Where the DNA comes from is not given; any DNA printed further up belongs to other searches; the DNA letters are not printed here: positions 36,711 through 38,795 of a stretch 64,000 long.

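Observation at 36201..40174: Terminator-bounded three-gene operon: monoheme cytochrome c, coiled-coil outer-membrane barrel and octaheme cytochrome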

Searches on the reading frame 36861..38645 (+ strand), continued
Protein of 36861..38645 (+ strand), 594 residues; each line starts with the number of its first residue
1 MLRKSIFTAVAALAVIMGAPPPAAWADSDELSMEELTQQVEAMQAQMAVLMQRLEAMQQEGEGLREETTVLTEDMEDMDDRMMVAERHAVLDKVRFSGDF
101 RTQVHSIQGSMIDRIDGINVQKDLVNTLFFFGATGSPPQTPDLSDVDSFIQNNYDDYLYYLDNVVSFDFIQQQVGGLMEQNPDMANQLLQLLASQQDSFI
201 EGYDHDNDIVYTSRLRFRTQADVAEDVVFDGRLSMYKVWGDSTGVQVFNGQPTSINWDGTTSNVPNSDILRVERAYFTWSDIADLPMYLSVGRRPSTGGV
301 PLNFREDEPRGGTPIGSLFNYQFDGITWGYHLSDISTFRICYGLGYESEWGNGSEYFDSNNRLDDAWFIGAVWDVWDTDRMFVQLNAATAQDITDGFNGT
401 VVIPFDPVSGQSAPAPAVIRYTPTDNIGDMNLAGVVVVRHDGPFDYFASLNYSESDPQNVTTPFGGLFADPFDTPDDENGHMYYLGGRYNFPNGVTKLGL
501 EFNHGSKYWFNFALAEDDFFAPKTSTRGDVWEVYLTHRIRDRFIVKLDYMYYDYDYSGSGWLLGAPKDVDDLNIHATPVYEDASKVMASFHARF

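Call 46: fold_search(model_id=the predicted structure, library=pdb)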
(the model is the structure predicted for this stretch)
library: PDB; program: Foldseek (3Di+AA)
matches with E <= 10: 842; with E <= 0.001: 259
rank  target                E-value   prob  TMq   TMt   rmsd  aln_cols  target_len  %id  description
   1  4xnk                  6.2e-12  1.00  0.35  0.46   9.5       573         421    9  X-ray structure of AlgE1 (released 2015-06-03)
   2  4afk                  8.2e-12  1.00  0.36  0.48   9.9       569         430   11  In meso structure of alginate transporter, AlgE, from Pseudomonas aeruginosa, PAO1 (released 2013-02-06)
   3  3rbh_C                1.1e-11  1.00  0.35  0.49  10.4       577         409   10  Structure of alginate export protein AlgE from Pseudomonas aeruginosa (released 2011-07-27)
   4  4b61_A                1.6e-11  1.00  0.36  0.48   9.9       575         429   10  In meso structure of alginate transporter, AlgE, from Pseudomoas aeruginosa, PAO1. Crystal form 3. (released 2013-07-17)
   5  4xnl                  1.8e-11  1.00  0.36  0.47  10.2       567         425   10  X-ray structure of AlgE2 (released 2015-06-03)
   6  5iyu                  1.8e-11  1.00  0.35  0.46  10.1       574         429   12  AlgE_CIM (released 2017-04-05)
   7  7acg                  2.9e-11  1.00  0.37  0.46  11.2       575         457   11  In meso structure of the alginate exporter, AlgE, from Pseudomonas aeruginosa in 9.8 monoacylglycerol (released 2020-12-16)
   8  8q2o                  3.0e-11  1.00  0.35  0.44  11.3       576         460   12  Structure of alginate transporter AlgE from P. aeruginosa PAO1 by using Se-MAG for the the lipid cubic phase crystalliza (released 2024-05-15)
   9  4gey                  3.4e-11  1.00  0.39  0.51   9.9       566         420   11  High pH structure of Pseudomonas putida OprB (released 2012-10-24)
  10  8pz4                  3.4e-11  1.00  0.35  0.43  12.7       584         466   11  Structure of alginate transporter, AlgE, solved at wavelength 2.755 A (released 2023-10-25)
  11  8rqp                  3.6e-11  1.00  0.35  0.44  11.7       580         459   11  In meso structure of the alginate exporter, AlgE, from Pseudomonas aeruginosa in 7.10 monoacylglycerol (released 2024-04-03)
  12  3rbh_B                4.2e-11  1.00  0.37  0.49  10.6       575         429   11  Structure of alginate export protein AlgE from Pseudomonas aeruginosa (released 2011-07-27)
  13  4b61_B                4.4e-11  1.00  0.35  0.45  11.2       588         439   11  In meso structure of alginate transporter, AlgE, from Pseudomoas aeruginosa, PAO1. Crystal form 3. (released 2013-07-17)
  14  3rbh_A                4.9e-11  1.00  0.36  0.47  10.8       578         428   10  Structure of alginate export protein AlgE from Pseudomonas aeruginosa (released 2011-07-27)
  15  1hxt                  6.2e-11  1.00  0.37  0.59   8.1       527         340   11  OMPF PORIN MUTANT NQAAA (released 2001-06-06)
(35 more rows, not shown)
